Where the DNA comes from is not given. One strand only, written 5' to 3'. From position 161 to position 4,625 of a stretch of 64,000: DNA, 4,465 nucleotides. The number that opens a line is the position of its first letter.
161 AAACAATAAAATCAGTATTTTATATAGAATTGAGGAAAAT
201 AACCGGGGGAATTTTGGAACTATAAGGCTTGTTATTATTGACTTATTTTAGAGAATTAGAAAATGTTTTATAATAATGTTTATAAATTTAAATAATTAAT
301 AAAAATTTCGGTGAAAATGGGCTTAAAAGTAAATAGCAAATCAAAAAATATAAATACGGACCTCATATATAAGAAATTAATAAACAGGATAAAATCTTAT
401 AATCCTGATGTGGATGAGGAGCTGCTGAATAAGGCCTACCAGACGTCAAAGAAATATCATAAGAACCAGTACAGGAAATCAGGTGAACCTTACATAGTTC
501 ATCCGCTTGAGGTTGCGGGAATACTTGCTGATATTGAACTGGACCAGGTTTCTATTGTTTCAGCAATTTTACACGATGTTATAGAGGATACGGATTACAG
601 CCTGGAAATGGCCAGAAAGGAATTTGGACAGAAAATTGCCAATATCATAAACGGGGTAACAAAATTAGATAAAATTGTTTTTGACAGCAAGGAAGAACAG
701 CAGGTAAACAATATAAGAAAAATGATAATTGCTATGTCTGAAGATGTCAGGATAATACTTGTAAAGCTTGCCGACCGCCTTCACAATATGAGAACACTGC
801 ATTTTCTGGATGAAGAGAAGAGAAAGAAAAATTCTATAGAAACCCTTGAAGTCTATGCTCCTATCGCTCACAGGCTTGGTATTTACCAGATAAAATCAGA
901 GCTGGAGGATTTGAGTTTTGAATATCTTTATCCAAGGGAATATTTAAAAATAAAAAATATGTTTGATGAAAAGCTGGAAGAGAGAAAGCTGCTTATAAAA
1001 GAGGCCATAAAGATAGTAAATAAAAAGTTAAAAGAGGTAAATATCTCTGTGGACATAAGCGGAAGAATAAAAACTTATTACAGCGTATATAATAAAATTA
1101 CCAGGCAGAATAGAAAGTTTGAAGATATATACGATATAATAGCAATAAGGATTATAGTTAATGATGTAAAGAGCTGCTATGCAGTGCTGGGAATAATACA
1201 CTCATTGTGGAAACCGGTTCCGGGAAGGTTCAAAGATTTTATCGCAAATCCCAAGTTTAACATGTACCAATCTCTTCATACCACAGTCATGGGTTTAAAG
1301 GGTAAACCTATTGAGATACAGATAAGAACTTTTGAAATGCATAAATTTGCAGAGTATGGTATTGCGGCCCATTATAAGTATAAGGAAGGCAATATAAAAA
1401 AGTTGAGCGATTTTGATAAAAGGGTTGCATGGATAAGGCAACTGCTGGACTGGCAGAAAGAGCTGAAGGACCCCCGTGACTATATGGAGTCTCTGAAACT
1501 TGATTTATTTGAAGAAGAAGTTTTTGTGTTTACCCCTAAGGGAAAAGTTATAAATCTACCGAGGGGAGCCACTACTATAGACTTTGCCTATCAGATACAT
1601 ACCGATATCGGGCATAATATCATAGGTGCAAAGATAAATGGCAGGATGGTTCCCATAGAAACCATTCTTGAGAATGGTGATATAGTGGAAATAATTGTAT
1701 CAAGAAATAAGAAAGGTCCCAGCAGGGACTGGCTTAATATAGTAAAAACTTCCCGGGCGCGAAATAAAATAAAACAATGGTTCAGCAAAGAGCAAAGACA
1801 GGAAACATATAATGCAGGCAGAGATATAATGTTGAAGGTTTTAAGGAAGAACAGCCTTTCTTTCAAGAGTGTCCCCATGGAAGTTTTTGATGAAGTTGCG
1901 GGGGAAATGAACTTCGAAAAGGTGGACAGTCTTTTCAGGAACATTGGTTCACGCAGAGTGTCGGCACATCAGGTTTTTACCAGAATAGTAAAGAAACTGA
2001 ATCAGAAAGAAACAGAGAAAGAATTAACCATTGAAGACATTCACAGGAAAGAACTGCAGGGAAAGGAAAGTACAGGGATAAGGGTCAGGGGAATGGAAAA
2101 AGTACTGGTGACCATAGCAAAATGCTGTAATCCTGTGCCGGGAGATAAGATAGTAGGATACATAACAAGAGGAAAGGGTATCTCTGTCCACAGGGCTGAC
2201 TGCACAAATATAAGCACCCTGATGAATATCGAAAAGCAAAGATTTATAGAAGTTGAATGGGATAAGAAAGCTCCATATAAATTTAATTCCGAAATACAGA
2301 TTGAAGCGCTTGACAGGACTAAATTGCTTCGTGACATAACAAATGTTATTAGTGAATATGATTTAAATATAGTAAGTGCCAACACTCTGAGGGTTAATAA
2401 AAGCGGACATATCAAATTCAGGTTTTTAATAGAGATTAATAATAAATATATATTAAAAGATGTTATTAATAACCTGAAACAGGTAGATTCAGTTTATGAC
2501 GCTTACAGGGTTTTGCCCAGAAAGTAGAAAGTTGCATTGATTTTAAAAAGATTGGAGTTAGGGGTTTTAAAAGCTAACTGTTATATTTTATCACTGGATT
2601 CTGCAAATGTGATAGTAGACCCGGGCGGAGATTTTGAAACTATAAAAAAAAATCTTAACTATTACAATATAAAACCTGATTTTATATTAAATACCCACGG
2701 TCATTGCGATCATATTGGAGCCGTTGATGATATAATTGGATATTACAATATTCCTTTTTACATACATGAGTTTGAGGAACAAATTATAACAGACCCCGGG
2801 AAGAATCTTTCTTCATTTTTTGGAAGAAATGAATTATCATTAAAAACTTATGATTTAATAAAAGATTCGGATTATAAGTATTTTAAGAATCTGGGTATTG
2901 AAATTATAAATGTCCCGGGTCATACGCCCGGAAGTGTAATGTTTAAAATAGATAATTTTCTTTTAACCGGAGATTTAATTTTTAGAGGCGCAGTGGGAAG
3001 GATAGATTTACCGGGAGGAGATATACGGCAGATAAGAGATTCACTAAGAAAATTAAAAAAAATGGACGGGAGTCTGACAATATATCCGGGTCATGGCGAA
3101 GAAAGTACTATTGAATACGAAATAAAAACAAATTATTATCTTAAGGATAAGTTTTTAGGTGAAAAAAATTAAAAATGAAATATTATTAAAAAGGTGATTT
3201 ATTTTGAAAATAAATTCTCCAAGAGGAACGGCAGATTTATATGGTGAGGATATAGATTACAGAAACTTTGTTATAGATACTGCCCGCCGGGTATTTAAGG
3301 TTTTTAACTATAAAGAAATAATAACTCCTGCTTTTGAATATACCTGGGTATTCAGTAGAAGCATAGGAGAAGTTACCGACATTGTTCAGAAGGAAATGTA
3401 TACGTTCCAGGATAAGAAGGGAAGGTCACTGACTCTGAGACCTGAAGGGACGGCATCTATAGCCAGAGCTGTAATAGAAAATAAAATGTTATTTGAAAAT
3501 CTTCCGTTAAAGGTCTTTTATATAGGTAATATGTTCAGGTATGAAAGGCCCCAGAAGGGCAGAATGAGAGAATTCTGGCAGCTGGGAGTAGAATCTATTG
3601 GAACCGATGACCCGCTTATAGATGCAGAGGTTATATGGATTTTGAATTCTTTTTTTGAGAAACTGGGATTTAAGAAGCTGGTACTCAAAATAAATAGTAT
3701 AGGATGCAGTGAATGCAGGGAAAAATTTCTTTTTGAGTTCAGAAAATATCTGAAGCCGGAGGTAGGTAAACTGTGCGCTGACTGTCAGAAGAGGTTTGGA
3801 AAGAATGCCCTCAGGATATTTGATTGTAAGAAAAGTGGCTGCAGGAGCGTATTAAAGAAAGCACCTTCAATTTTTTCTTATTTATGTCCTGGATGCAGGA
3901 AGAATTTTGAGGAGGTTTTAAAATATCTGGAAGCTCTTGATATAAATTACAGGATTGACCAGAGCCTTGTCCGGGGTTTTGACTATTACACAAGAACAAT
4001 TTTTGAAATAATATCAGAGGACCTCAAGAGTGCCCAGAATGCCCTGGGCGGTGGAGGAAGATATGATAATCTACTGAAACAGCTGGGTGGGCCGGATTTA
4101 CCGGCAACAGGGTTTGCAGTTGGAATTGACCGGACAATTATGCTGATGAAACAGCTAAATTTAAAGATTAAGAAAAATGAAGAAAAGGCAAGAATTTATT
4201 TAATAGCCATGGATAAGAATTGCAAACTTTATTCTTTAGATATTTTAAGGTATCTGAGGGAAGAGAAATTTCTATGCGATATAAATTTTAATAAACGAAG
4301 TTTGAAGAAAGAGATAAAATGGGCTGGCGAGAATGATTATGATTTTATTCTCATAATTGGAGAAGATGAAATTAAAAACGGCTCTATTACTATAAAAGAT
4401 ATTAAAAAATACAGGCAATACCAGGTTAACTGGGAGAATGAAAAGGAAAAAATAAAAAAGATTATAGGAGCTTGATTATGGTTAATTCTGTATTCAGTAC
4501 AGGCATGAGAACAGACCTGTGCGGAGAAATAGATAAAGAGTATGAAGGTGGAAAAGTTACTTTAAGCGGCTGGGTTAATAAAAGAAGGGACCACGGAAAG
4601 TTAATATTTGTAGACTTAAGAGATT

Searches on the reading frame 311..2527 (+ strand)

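Call 33: search_protein_families(library=pfam, proteins=[window:311-2527:+], max_evalue=0.00001)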
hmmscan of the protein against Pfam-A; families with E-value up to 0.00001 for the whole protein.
window:311-2527:+ (738 aa): 6 families
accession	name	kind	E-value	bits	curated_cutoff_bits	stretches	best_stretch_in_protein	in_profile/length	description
PF13328.12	HD_4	-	7.7e-45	152.9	27.2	1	42-191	1-155/156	HD domain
PF04607.23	RelA_SpoT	-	8.6e-44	148.9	27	1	251-361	1-112/113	Region found in RelA / SpoT proteins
PF02824.27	TGS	-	4.6e-24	84.7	22.2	1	404-462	1-59/60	TGS domain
PF13291.12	ACT_4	-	1.6e-15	58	27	1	657-733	4-80/80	ACT domain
PF19296.4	RelA_AH_RIS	-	7.6e-12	46.1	23.8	1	476-631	2-172/185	RelA/SpoT, AH and RIS domains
PF01966.28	HD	-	7.2e-09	36.4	22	1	62-160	2-116/116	HD domain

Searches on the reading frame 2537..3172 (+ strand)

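Call 33: search_protein_families(library=pfam, proteins=[window:2537-3172:+], max_evalue=0.00001)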
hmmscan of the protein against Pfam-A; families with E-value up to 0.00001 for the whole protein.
window:2537-3172:+ (211 aa): 1 family
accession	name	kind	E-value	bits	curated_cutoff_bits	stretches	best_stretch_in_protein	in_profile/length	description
PF00753.33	Lactamase_B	-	7.7e-27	94.9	22.7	1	9-186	2-196/196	Metallo-beta-lactamase superfamily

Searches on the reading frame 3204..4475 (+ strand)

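Call 33: search_protein_families(library=pfam, proteins=[window:3204-4475:+], max_evalue=0.00001)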
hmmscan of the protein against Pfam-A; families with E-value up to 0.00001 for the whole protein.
window:3204-4475:+ (423 aa): 5 families
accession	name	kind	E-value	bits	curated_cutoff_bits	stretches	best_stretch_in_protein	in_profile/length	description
PF13393.11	tRNA-synt_His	-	1.4e-45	156.3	25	1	8-310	1-307/308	Histidyl-tRNA synthetase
PF00587.30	tRNA-synt_2b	-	1.5e-17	64.7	29.3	1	66-296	1-147/179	tRNA synthetase class II core domain (G, H, P, S and T)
PF03129.25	HGTP_anticodon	-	1.1e-09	38.8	21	1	332-419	3-93/94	Anticodon binding domain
PF01409.25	tRNA-synt_2d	-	3.5e-08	33.7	19.8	1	22-158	21-159/246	tRNA synthetases class II core domain (F)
PF00152.25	tRNA-synt_2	-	3.3e-07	30.1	25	0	103-137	93-127/308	tRNA synthetases class II (D, K and N)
